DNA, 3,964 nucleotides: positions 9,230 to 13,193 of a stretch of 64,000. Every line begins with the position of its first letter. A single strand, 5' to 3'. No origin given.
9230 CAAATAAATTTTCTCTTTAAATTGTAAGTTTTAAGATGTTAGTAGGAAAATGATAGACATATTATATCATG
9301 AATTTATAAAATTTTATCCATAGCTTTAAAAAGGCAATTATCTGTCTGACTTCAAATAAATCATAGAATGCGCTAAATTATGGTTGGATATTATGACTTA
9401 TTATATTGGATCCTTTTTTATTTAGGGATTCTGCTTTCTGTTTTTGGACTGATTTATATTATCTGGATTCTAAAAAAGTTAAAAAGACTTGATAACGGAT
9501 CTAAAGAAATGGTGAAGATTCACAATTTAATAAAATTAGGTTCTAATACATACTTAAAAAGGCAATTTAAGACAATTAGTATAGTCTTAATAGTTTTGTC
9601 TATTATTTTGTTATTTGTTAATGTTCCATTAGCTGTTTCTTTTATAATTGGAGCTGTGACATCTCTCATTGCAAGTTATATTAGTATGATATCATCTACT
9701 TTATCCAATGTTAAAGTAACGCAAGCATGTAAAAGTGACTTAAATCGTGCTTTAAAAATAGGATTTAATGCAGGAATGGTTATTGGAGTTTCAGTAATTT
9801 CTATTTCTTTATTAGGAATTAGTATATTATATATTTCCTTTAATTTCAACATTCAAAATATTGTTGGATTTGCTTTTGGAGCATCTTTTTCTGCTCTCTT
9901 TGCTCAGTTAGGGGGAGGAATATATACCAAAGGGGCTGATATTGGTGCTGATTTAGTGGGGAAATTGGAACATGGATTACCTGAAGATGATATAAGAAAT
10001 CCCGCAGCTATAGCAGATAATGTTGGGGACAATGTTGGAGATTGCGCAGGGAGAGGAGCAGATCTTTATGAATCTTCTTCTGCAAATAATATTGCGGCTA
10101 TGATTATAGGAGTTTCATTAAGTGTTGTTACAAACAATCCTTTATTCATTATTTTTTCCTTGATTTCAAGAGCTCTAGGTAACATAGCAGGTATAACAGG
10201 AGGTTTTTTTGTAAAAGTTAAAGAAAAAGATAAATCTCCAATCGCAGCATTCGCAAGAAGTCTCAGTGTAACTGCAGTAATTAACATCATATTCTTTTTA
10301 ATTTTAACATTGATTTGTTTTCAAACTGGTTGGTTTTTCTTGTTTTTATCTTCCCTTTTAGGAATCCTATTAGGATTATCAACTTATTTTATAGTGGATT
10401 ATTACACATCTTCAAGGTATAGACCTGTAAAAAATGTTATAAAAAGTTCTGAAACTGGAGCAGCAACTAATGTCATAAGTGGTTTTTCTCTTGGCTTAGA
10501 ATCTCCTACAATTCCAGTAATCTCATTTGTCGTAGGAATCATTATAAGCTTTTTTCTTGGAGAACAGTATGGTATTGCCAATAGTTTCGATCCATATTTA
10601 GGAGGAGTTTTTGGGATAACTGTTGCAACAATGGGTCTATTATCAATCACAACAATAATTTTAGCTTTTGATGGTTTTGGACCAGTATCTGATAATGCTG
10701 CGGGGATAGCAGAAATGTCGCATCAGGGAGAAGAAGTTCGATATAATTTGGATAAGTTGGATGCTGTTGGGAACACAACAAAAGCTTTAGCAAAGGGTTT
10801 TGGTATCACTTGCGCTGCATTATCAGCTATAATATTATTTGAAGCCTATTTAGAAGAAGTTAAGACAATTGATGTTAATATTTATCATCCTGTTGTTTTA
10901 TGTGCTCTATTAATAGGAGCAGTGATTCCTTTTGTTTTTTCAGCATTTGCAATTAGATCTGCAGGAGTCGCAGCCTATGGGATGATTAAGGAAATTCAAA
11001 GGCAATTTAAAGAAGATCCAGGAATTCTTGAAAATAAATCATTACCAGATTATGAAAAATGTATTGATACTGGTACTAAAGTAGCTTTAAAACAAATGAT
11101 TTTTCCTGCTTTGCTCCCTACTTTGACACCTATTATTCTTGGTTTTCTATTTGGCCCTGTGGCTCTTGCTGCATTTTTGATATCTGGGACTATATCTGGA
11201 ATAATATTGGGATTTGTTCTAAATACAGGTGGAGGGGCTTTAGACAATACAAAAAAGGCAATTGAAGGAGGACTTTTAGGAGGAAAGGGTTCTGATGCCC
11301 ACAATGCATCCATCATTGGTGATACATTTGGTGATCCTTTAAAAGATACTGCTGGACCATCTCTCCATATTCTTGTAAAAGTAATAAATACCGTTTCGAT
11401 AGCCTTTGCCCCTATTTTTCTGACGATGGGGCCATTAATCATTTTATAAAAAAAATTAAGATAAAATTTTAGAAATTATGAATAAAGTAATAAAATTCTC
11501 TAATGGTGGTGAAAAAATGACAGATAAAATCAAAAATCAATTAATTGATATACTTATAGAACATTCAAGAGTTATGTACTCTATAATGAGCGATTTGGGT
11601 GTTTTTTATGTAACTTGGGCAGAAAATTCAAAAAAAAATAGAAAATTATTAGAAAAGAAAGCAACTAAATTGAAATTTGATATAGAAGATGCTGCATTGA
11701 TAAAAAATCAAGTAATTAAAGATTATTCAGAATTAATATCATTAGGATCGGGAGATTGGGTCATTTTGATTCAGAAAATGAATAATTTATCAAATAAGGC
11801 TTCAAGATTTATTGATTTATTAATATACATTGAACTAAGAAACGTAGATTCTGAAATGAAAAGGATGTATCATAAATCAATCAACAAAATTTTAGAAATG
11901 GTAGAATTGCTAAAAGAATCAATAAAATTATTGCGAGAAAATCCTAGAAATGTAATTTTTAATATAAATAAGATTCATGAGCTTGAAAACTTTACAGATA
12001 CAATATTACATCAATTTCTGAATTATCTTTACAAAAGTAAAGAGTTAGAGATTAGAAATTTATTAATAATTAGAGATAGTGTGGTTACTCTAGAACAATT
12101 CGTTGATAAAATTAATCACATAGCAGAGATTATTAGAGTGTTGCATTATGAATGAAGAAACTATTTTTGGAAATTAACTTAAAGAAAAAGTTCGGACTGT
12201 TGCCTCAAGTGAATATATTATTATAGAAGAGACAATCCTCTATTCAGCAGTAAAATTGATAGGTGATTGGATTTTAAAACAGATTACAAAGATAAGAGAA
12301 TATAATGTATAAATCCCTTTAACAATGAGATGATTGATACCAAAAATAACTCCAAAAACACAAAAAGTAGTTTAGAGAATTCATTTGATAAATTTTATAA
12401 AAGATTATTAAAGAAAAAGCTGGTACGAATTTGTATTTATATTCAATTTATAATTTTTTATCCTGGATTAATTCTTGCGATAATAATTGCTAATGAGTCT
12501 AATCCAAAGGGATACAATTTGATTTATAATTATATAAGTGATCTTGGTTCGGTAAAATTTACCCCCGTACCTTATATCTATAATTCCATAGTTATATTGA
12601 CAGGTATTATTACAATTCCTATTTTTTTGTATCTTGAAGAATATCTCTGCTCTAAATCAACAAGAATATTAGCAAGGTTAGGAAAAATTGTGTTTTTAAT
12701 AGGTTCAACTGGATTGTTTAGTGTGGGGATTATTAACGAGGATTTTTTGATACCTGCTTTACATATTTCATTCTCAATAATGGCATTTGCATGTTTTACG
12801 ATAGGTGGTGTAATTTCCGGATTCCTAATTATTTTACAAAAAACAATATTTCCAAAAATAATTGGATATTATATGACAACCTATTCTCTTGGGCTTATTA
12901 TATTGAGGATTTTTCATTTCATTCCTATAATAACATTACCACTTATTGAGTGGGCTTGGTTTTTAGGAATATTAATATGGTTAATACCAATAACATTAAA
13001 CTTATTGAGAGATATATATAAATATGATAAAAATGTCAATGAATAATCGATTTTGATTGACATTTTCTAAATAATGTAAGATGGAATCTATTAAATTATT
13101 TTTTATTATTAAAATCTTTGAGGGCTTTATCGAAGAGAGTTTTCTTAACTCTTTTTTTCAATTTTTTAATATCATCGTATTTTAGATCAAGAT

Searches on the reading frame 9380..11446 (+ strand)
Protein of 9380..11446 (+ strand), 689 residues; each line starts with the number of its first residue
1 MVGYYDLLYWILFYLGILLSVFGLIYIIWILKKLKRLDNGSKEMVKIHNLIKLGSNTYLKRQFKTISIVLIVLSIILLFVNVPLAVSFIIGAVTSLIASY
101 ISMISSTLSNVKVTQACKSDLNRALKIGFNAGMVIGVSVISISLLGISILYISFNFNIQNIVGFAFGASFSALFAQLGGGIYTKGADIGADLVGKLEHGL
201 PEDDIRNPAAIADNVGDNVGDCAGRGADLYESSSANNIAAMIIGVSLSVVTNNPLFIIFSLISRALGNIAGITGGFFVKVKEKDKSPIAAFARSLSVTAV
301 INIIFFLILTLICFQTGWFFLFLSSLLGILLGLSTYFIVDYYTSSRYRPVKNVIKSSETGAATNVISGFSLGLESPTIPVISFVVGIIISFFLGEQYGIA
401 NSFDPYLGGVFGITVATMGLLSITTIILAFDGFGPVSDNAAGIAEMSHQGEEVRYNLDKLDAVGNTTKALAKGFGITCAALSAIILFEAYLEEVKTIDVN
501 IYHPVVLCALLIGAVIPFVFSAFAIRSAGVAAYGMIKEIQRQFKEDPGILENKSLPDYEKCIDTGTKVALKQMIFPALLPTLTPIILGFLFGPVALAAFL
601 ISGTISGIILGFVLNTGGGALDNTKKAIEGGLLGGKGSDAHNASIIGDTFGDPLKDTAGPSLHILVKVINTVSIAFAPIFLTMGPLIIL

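Call 69: search_protein_families(library=pfam, proteins=[window:9380-11446:+], max_evalue=0.001)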
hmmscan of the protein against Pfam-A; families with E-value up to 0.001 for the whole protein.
window:9380-11446:+ (689 aa): 1 family
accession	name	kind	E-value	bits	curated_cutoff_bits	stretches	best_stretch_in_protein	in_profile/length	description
PF03030.21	H_PPase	-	3.8e-226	753.1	29.7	1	21-675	1-644/645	Inorganic H+ pyrophosphatase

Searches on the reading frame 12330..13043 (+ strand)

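Call 69: search_protein_families(library=pfam, proteins=[window:12330-13043:+], max_evalue=0.001)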
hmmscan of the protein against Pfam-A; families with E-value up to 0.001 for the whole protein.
window:12330-13043:+ (238 aa): 1 family
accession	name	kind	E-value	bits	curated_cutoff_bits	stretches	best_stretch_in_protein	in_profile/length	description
PF06197.19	DUF998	-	4.5e-12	46.4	30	1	46-219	5-179/184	Protein of unknown function (DUF998)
